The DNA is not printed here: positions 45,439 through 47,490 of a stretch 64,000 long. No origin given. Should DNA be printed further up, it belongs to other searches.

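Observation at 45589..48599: Orphan two-gene Rnf-like module: RnfC plus RnfD fused to two FMN_bind domains, with no rnfA/B/E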

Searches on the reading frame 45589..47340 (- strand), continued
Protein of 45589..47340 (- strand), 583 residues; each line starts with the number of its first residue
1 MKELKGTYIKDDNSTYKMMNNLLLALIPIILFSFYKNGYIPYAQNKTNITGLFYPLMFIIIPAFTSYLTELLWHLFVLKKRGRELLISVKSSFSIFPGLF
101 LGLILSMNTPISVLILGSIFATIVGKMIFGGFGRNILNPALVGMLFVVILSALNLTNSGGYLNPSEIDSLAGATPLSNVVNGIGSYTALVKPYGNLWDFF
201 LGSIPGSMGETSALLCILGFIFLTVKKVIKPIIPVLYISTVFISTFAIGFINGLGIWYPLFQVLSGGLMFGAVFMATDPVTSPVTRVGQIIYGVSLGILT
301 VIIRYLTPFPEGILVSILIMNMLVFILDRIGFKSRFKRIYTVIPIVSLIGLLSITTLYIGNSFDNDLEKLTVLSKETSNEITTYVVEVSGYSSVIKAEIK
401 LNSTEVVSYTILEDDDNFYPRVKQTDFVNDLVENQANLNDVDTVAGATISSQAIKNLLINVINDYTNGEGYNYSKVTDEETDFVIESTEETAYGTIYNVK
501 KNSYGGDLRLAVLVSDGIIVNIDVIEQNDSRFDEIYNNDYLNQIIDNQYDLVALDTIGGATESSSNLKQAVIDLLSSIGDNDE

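Call 29: find_encoding_contigs(protein=P0003, flank=10000, max_places=2)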
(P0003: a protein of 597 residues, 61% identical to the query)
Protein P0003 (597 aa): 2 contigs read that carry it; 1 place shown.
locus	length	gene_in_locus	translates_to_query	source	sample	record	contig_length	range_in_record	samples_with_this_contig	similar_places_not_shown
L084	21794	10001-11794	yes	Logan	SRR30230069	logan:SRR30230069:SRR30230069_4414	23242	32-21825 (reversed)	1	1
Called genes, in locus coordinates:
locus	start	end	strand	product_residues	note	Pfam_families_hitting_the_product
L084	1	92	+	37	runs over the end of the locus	PF00444:Ribosomal_L36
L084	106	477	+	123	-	PF00416:Ribosomal_S13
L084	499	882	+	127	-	PF00411:Ribosomal_S11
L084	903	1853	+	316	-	PF01193:RNA_pol_L, PF01000:RNA_pol_A_bac, PF03118:RNA_pol_A_CTD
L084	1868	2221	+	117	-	PF01196:Ribosomal_L17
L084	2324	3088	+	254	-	PF03372:Exo_endo_phos (weak)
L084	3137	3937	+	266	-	PF03372:Exo_endo_phos (weak)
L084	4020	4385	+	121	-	PF00376:MerR, PF13411:MerR_1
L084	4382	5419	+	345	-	PF02534:T4SS-DNA_transf, PF10412:TrwB_AAD_bind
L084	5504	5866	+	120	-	-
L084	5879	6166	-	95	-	PF12647:RNHCP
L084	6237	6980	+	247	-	PF01145:Band_7, PF13421:Band_7_1 (weak)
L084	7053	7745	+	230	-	PF02616:SMC_ScpA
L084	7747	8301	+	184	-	PF04079:SMC_ScpB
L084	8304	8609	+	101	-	-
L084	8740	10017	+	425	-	PF13375:RnfC_N, PF01512:Complex1_51K, PF13534:Fer4_17 (faint), PF13237:Fer4_10 (weak), PF14697:Fer4_21 (weak), PF00037:Fer4 (faint), PF12838:Fer4_7 (weak), PF13187:Fer4_9 (weak), +4 more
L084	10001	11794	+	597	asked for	PF03116:NQR2_RnfD_RnfE, PF04205:FMN_bind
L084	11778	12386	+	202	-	PF02508:Rnf-Nqr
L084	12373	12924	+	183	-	PF02508:Rnf-Nqr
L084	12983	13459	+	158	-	PF02620:YceD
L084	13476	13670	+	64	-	PF01783:Ribosomal_L32p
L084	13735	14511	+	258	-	PF21981:RecX_HTH3 (faint), PF21982:RecX_HTH1 (faint), PF02631:RecX_HTH2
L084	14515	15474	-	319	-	PF13616:Rotamase_3, PF00639:Rotamase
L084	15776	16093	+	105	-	PF00293:NUDIX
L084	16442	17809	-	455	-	PF02976:MutH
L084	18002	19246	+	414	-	PF00145:DNA_methylase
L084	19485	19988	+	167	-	-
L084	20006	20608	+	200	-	PF00300:His_Phos_1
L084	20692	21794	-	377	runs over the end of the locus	?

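Call 31: find_homologous_proteins(query=L084:11778-12386:+, max_evalue=1e-10)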
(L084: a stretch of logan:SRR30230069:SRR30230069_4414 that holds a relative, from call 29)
Query L084:11778-12386:+ (202 aa): 486 proteins with E <= 1e-10 among 1251 candidates; the best 120 are listed.
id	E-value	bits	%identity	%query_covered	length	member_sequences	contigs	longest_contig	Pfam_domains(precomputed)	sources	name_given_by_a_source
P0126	4.1e-116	403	100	100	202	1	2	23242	PF02508.20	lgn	-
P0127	1.6e-46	177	49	100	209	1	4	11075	PF02508.20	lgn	-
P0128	2.0e-46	176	48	99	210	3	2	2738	PF02508.20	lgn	-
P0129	1.9e-43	167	46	97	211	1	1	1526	PF02508.20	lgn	-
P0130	3.4e-43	166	46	100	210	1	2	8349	PF02508.20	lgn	-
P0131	5.0e-43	165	48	100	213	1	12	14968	PF02508.20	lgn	-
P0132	6.4e-43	165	46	95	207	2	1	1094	PF02508.20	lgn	-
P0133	1.1e-42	164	47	100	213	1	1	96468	PF02508.20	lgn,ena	-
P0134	2.5e-42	163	47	97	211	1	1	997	PF02508.20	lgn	-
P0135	2.7e-42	163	45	99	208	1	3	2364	PF02508.20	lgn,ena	-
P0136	2.9e-42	163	49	100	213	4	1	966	PF02508.20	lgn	-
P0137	3.0e-42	163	45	99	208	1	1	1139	PF02508.20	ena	-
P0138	4.6e-42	162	45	99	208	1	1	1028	PF02508.20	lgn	-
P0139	8.6e-42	161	50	97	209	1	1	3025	PF02508.20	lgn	-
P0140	2.1e-41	160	44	99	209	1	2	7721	PF02508.20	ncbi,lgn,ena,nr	ncbi:MAG: electron transport complex subunit RsxE [Bacilli bacterium]|nr:electron transport complex 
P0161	3.8e-40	156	46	91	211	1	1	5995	PF02508.20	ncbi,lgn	-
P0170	6.5e-40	155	47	100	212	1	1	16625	PF02508.20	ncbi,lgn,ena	-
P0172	7.9e-40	155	47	100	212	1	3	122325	PF02508.20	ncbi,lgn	-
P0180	1.6e-39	154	47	96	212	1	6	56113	PF02508.20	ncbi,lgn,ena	-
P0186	2.2e-39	153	44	95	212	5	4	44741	PF02508.20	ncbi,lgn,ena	-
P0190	2.7e-39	153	47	96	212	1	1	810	PF02508.20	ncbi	-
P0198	4.4e-39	152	45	91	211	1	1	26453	PF02508.20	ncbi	-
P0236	1.2e-37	148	43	91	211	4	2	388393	PF02508.20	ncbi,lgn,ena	ncbi:MAG: electron transport complex subunit RsxE [Bacilli bacterium]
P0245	2.7e-37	146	44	99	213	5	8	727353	PF02508.20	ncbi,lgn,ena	-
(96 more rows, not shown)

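Call 42: find_encoding_contigs(protein=P0044, flank=8000, max_places=2)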
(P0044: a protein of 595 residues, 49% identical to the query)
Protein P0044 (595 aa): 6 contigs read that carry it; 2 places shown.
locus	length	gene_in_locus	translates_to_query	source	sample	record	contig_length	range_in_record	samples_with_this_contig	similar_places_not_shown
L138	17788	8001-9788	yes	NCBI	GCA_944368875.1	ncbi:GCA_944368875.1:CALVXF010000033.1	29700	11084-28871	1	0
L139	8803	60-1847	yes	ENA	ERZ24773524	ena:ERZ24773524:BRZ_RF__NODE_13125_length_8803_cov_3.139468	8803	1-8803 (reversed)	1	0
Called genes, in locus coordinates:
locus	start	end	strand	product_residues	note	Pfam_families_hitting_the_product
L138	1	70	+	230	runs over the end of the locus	PF05257:CHAP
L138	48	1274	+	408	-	PF00817:IMS, PF21999:IMS_HHH_1 (faint), PF11798:IMS_HHH, PF11799:IMS_C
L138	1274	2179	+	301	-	PF00483:NTP_transferase, PF12804:NTP_transf_3 (weak)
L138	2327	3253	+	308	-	PF13310:Virulence_RhuM, PF02661:Fic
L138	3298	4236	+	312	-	PF03851:UvdE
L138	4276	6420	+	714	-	PF09371:Tex_N, PF22706:Tex_central_region, PF14639:YqgF (weak), PF16921:Tex_YqgF, PF14635:HHH_7 (weak), PF12836:HHH_3, PF17674:HHH_9, PF00575:S1, +1 more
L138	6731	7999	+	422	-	PF13375:RnfC_N, PF01512:Complex1_51K, PF10531:SLBB, PF13183:Fer4_8 (faint), PF12838:Fer4_7, PF13187:Fer4_9 (weak), PF13237:Fer4_10 (weak), PF14697:Fer4_21 (weak), +5 more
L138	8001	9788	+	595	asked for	PF03116:NQR2_RnfD_RnfE, PF04205:FMN_bind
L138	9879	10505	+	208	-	PF02508:Rnf-Nqr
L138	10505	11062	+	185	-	PF02508:Rnf-Nqr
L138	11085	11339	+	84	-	PF04060:FeS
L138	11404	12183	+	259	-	PF01627:Hpt (weak), PF00072:Response_reg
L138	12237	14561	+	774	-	PF12705:PDDEXK_1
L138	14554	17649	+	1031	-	PF00580:UvrD-helicase, PF01443:Viral_helicase1 (faint), PF13245:AAA_19, PF13361:UvrD_C, PF13538:UvrD_C_2 (faint)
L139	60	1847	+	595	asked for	PF03116:NQR2_RnfD_RnfE, PF04205:FMN_bind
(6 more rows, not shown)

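Call 43: find_encoding_contigs(protein=P0080, flank=8000, max_places=2)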
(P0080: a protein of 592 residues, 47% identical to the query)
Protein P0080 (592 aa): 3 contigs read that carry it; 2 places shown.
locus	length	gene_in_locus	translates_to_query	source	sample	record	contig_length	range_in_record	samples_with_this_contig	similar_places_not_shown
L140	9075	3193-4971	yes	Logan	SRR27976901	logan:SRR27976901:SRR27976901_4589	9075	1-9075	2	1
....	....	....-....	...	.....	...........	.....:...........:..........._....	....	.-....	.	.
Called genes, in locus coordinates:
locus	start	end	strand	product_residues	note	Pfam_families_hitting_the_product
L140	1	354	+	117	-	?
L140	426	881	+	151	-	PF11611:DUF4352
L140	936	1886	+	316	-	PF00535:Glycos_transf_2, PF10111:Glyco_tranf_2_2, PF13641:Glyco_tranf_2_3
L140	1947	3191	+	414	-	PF13375:RnfC_N, PF01512:Complex1_51K, PF12797:Fer4_2 (faint), PF13534:Fer4_17 (faint), PF00037:Fer4 (faint), PF12838:Fer4_7 (weak), PF13237:Fer4_10 (weak), PF14697:Fer4_21 (weak), +1 more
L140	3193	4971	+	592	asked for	PF03116:NQR2_RnfD_RnfE, PF04205:FMN_bind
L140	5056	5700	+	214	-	PF02508:Rnf-Nqr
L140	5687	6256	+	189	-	PF02508:Rnf-Nqr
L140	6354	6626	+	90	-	PF04060:FeS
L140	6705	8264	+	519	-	-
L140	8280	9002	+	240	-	PF01177:Asp_Glu_race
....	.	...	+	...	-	?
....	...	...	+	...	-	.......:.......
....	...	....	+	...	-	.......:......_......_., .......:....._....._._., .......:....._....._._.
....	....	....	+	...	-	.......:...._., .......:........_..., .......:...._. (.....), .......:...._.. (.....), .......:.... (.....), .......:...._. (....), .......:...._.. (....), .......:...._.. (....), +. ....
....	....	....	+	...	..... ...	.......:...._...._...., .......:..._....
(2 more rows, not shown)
